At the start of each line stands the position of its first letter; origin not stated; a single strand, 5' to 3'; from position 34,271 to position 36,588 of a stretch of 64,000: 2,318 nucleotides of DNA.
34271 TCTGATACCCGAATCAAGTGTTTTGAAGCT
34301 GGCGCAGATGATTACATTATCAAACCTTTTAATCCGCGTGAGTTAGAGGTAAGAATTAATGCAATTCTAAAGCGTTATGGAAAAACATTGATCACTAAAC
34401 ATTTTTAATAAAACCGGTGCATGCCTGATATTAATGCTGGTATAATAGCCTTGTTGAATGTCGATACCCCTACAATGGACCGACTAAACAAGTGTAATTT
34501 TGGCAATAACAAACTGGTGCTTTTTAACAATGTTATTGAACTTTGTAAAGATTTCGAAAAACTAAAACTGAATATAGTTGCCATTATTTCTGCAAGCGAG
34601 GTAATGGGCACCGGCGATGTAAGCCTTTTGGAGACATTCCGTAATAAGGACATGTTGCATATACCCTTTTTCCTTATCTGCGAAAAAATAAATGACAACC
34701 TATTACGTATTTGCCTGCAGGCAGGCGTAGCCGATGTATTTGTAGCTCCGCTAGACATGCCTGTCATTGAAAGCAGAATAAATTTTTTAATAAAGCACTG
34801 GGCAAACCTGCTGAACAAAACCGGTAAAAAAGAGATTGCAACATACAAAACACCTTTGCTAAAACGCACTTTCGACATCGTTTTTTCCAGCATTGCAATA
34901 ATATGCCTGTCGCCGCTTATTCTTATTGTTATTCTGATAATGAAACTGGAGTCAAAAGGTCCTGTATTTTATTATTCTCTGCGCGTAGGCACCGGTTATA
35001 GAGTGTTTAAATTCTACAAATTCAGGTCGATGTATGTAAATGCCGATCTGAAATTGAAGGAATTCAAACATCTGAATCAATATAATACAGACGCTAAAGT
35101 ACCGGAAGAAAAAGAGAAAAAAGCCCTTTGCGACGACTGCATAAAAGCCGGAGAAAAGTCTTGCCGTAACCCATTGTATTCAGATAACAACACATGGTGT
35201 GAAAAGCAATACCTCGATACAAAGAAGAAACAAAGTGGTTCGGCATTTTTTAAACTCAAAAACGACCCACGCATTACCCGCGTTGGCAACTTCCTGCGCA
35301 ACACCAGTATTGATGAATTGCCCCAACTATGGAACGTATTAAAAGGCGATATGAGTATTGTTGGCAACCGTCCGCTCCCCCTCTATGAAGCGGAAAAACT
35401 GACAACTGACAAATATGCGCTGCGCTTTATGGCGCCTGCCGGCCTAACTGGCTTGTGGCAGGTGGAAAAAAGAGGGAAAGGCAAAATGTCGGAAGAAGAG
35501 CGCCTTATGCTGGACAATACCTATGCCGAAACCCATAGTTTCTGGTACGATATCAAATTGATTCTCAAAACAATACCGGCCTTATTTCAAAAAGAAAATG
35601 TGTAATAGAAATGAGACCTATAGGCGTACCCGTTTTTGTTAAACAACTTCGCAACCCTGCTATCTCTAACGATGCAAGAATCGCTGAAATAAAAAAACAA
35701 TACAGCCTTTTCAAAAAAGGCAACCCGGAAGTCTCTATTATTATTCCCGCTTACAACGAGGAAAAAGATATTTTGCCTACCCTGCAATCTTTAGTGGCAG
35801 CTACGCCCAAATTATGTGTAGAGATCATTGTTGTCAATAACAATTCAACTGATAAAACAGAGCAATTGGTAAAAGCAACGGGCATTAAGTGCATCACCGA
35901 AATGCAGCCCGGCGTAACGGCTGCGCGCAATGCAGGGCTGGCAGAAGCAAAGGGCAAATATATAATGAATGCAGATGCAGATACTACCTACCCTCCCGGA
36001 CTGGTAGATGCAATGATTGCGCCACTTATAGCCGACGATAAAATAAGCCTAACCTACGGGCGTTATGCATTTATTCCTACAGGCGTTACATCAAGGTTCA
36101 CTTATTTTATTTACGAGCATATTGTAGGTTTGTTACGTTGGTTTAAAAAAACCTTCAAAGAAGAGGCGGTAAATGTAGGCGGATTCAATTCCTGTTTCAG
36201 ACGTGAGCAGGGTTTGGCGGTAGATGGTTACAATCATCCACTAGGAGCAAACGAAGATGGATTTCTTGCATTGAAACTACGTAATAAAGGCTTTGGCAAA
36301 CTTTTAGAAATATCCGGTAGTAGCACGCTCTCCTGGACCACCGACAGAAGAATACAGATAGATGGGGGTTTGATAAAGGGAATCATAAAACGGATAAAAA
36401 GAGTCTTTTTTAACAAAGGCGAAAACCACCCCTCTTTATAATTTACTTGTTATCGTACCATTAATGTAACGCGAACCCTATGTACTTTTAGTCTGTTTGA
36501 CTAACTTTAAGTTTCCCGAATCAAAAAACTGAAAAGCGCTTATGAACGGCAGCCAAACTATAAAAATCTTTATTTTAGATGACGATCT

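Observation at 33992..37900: Kinase-less signalling-glycosylation module: CheY-like receiver, pseudo-receiver::phosphoglycosyl transferase fusion, GT2 and sigma-54 activator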

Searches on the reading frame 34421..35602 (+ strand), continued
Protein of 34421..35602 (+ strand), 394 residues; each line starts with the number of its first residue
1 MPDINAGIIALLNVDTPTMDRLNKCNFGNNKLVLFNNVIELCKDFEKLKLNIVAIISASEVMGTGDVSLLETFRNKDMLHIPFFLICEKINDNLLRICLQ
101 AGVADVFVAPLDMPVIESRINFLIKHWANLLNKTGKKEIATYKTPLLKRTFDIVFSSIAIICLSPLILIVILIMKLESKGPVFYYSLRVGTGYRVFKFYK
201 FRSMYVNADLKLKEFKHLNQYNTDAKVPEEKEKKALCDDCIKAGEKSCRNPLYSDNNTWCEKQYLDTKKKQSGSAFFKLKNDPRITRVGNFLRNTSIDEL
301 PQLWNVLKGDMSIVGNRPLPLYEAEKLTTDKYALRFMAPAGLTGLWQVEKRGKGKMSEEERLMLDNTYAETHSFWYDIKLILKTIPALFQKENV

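Call 80: search_protein_families(library=pfam, proteins=[L017:3124-6303:-, L025:2382-5810:-, L032:3561-6347:-, L053:3872-6133:-, L069:2110-4692:-, L083:186-3434:+], max_evalue=0.001)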
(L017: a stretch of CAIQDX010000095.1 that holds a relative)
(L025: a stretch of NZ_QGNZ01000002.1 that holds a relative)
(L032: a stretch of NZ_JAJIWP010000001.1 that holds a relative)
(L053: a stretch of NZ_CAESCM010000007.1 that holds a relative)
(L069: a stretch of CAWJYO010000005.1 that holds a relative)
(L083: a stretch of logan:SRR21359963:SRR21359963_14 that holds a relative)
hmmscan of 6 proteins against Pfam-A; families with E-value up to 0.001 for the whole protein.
L017:3124-6303:- (1060 aa): 12 families
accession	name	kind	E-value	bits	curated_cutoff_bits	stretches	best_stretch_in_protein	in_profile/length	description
PF13426.13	PAS_9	-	1.2e-37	128.7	27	2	173-275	2-102/103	PAS domain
PF08447.18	PAS_3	-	2.2e-36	124.5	25.6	3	312-401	2-89/89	PAS fold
PF02518.31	HATPase_c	-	1e-28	100.4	26.4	1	664-779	1-110/111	Histidine kinase-, DNA gyrase B-, and HSP90-like ATPase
PF00072.30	Response_reg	-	1.6e-27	96.3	30.2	1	804-916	1-110/111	Response regulator receiver domain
PF00989.32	PAS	-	2.6e-25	89.1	22.6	2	164-270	3-109/113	PAS fold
PF08448.16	PAS_4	-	9.8e-19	68.1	23.1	2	427-533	3-109/110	PAS fold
PF00512.31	HisKA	-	1.6e-16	60.6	26.9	1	553-617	2-66/66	His Kinase A (phospho-acceptor) domain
PF07701.20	HNOBA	-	2.4e-15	57.1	23.4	2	81-146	110-175/216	Heme NO binding associated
PF13188.13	PAS_8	-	2.5e-15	56.1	21.8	2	420-472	2-55/65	PAS domain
PF01627.28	Hpt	-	2.6e-06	28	24.6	1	969-1044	2-80/84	Hpt domain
PF14598.12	PAS_11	-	4e-05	24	25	0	429-501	2-74/109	PAS domain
PF23198.2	PDE8A_N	-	0.00078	19.8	29.6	0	824-901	33-113/147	PDE8A-like, N-terminal domain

L025:2382-5810:- (1143 aa): 11 families
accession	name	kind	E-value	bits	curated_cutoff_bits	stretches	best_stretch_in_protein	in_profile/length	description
PF13426.13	PAS_9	-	1.4e-42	144.6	27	2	139-240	3-102/103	PAS domain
PF08447.18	PAS_3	-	6.7e-37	126.1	25.6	3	283-365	9-89/89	PAS fold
PF00989.32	PAS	-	5.5e-32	110.6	22.6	2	510-621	1-113/113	PAS fold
PF00072.30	Response_reg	-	9.8e-27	93.8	30.2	1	897-1006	1-110/111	Response regulator receiver domain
PF02518.31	HATPase_c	-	1.6e-26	93.4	26.4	1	757-872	1-110/111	Histidine kinase-, DNA gyrase B-, and HSP90-like ATPase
PF08448.16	PAS_4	-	2.1e-24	86.3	23.1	2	140-243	8-109/110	PAS fold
PF00512.31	HisKA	-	3.9e-20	72.1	26.9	1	645-709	2-66/66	His Kinase A (phospho-acceptor) domain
PF13188.13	PAS_8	-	7.3e-20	70.6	21.8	2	510-559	1-50/65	PAS domain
PF01627.28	Hpt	-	8.7e-07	29.5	24.6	1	1048-1114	2-71/84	Hpt domain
PF07701.20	HNOBA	-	1.8e-05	24.8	23.4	1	7-83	2-79/216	Heme NO binding associated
PF12860.13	PAS_7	-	3.1e-05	24.5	27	0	140-246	8-114/115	PAS fold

L032:3561-6347:- (929 aa): 9 families
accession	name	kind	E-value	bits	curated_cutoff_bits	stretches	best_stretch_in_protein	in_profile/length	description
PF02518.31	HATPase_c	-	1.1e-26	93.9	26.4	1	502-616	1-109/111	Histidine kinase-, DNA gyrase B-, and HSP90-like ATPase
PF00072.30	Response_reg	-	1.5e-26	93.2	30.2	1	644-757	1-110/111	Response regulator receiver domain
PF00512.31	HisKA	-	1.6e-19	70.2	26.9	1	391-454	2-65/66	His Kinase A (phospho-acceptor) domain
PF08448.16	PAS_4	-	2.1e-19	70.2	23.1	2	132-246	1-110/110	PAS fold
PF13426.13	PAS_9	-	2.2e-16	60.4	27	2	272-369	7-103/103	PAS domain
PF01627.28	Hpt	-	8.3e-10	39.2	24.6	1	841-918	2-83/84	Hpt domain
PF00989.32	PAS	-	7.4e-07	29.6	22.6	1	258-339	3-85/113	PAS fold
PF08447.18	PAS_3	-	5.1e-05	23.9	25.6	0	279-339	2-64/89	PAS fold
PF13188.13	PAS_8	-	0.00014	22.1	21.8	0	257-313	2-55/65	PAS domain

L053:3872-6133:- (754 aa): 8 families
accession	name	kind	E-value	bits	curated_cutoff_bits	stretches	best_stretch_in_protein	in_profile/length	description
PF02518.31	HATPase_c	-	1.1e-26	93.9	26.4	1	371-486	1-110/111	Histidine kinase-, DNA gyrase B-, and HSP90-like ATPase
PF00072.30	Response_reg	-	7.4e-26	90.9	30.2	1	511-619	1-109/111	Response regulator receiver domain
PF00512.31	HisKA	-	1.2e-20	73.7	26.9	1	258-322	2-66/66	His Kinase A (phospho-acceptor) domain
PF01627.28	Hpt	-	1.5e-07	32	24.6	1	660-738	2-79/84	Hpt domain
PF07701.20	HNOBA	-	2.8e-06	27.4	23.4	1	7-54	2-51/216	Heme NO binding associated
PF13188.13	PAS_8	-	3.4e-05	24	21.8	1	127-167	3-43/65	PAS domain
PF13426.13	PAS_9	-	0.0003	21.5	27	0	137-236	3-103/103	PAS domain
PF00989.32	PAS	-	0.00077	19.9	22.6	0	126-211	2-90/113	PAS fold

L069:2110-4692:- (861 aa): 8 families
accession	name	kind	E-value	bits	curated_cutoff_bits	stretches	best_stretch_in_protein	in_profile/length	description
PF02518.31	HATPase_c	-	1.4e-28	100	26.4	1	476-589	1-108/111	Histidine kinase-, DNA gyrase B-, and HSP90-like ATPase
PF00072.30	Response_reg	-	1.9e-26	92.8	30.2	1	616-726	1-110/111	Response regulator receiver domain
PF13426.13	PAS_9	-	3.2e-20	72.8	27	1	245-342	7-103/103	PAS domain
PF08447.18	PAS_3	-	1.6e-19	70.4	25.6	2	129-208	3-86/89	PAS fold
PF00512.31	HisKA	-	2e-19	69.8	26.9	1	364-428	2-66/66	His Kinase A (phospho-acceptor) domain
PF00989.32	PAS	-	9.7e-18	64.7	22.6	1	229-340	1-113/113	PAS fold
PF08448.16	PAS_4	-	1.5e-11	45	23.1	1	238-344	4-109/110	PAS fold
PF13188.13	PAS_8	-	2.8e-08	33.8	21.8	1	229-280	1-49/65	PAS domain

L083:186-3434:+ (1083 aa): 12 families
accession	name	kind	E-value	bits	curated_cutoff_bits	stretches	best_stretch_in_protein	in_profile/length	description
PF02518.31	HATPase_c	-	7.8e-31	107.2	26.4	1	674-789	1-110/111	Histidine kinase-, DNA gyrase B-, and HSP90-like ATPase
PF00072.30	Response_reg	-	7.5e-26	90.9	30.2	2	814-881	1-68/111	Response regulator receiver domain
PF07701.20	HNOBA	-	8e-24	84.8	23.4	2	8-83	3-79/216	Heme NO binding associated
PF08447.18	PAS_3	-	9.4e-20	71.1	25.6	2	209-278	21-89/89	PAS fold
PF00512.31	HisKA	-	1.6e-19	70.1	26.9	1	562-627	1-66/66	His Kinase A (phospho-acceptor) domain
PF08448.16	PAS_4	-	2.7e-18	66.7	23.1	2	437-543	3-109/110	PAS fold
PF13426.13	PAS_9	-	2.1e-15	57.3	27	1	441-541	4-103/103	PAS domain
PF00989.32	PAS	-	6.9e-14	52.3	22.6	1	430-491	2-63/113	PAS fold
PF13188.13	PAS_8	-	7.2e-07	29.3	21.8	1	430-478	2-50/65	PAS domain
PF01627.28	Hpt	-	1.1e-06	29.3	24.6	1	998-1070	2-76/84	Hpt domain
PF14598.12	PAS_11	-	0.0006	20.2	25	0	439-498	2-60/109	PAS domain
PF13589.12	HATPase_c_3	-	0.00067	20.1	25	0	680-777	4-95/137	Histidine kinase-, DNA gyrase B-, and HSP90-like ATPase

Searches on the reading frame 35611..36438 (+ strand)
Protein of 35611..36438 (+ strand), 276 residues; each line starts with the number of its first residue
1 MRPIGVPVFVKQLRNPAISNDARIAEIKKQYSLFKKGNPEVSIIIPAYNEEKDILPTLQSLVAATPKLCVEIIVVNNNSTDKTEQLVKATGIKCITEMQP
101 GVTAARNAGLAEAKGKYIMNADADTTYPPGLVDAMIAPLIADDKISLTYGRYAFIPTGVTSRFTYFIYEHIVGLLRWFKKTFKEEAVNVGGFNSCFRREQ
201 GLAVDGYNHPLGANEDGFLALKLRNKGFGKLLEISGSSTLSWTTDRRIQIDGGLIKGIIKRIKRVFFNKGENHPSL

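Call 3: search_protein_families(library=pfam, proteins=[window:35611-36438:+], max_evalue=0.1)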
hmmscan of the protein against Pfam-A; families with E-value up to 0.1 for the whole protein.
window:35611-36438:+ (276 aa): 5 families
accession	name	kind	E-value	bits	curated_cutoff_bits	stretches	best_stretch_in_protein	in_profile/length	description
PF00535.33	Glycos_transf_2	-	3.6e-28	99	23.3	1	42-187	1-151/168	Glycosyl transferase family 2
PF13641.12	Glyco_tranf_2_3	-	4.2e-09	37.2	27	1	39-228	1-199/230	Glycosyltransferase like family 2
PF10111.15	Glyco_tranf_2_2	-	0.00024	21.1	27.3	1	42-135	1-102/276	Glycosyltransferase like family 2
PF09488.16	Osmo_MPGsynth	-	0.047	13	27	1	39-85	50-95/381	Mannosyl-3-phosphoglycerate synthase (osmo_MPGsynth)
PF13704.12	Glyco_tranf_2_4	-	0.058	14.3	27.5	1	57-124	6-81/98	Glycosyl transferase family 2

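Call 4: search_protein_families(library=ncbifam, proteins=[window:35611-36438:+], max_evalue=0.01)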
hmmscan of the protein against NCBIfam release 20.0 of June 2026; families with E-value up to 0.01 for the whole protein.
window:35611-36438:+ (276 aa): 27 families (the best 25 are shown)
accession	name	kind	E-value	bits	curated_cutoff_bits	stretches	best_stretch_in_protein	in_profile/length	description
TIGR04283.1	glyco_like_mftF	equivalog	1.4e-17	64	182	1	41-228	1-174/221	TIGR04283 family arsenosugar biosynthesis glycosyltransferase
NF007482.0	PRK10073.1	equivalog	1.2e-16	60.7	423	1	37-137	4-108/334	glycosyltransferase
NF041875.1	EPS_EpsD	equivalog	1.1e-15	57.9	370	1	41-227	1-193/325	exopolysaccharide biosynthesis glycosyltransferase EpsD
TIGR04182.1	glyco_TIGR04182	equivalog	7.5e-13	48.5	325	1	40-142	1-100/293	S-layer glycoprotein N-glycosyltransferase AglJ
NF010496.0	PRK13915.1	equivalog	1e-12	47.8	262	1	35-152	27-155/307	glucosyl-3-phosphoglycerate synthase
TIGR03937.1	PgaC_IcaA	equivalog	1.2e-12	47.5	422.3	1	27-200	33-211/407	poly-beta-1,6-N-acetyl-D-glucosamine synthase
NF047683.1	TeichurnBiosyTuaG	equivalog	3.3e-12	46.6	400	1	37-156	4-127/252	teichuronic acid biosynthesis protein TuaG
TIGR03965.1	mycofact_glyco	equivalog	4.3e-12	45.6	280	1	35-151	71-190/467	mycofactocin biosynthesis glycosyltransferase MftF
NF038302.1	EPS_HpsE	equivalog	1.7e-11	43.7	300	1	40-126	2-98/307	hormogonium polysaccharide biosynthesis glycosyltransferase HpsE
TIGR03111.1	glyc2_xrt_Gpos1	hypoth_equivalog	3.9e-11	42.4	363.95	1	30-150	40-167/439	TIGR03111 family XrtG-associated glycosyltransferase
NF045692.1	OglycostaseCruG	equivalog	6.4e-08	31.9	600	1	39-141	41-154/386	2'-O-glycosyltransferase CruG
NF047588.1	GlcsyltransPgfSStrep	equivalog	3.2e-07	29.8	500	1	41-137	3-108/308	glycosyltransferase PgfS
TIGR03469.1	HpnB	hypoth_equivalog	3.3e-07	29.7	379.25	1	21-93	26-98/386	hopene-associated glycosyltransferase HpnB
NF041391.1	DPhHxTase_Halo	equivalog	3.7e-07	29.4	375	1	47-132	3-86/213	dolichyl-phosphate hexose transferase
NF007986.1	PRK10714.1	equivalog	6.3e-06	25.4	529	1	40-136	7-112/316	undecaprenyl-phosphate 4-deoxy-4-formamido-L-arabinose transferase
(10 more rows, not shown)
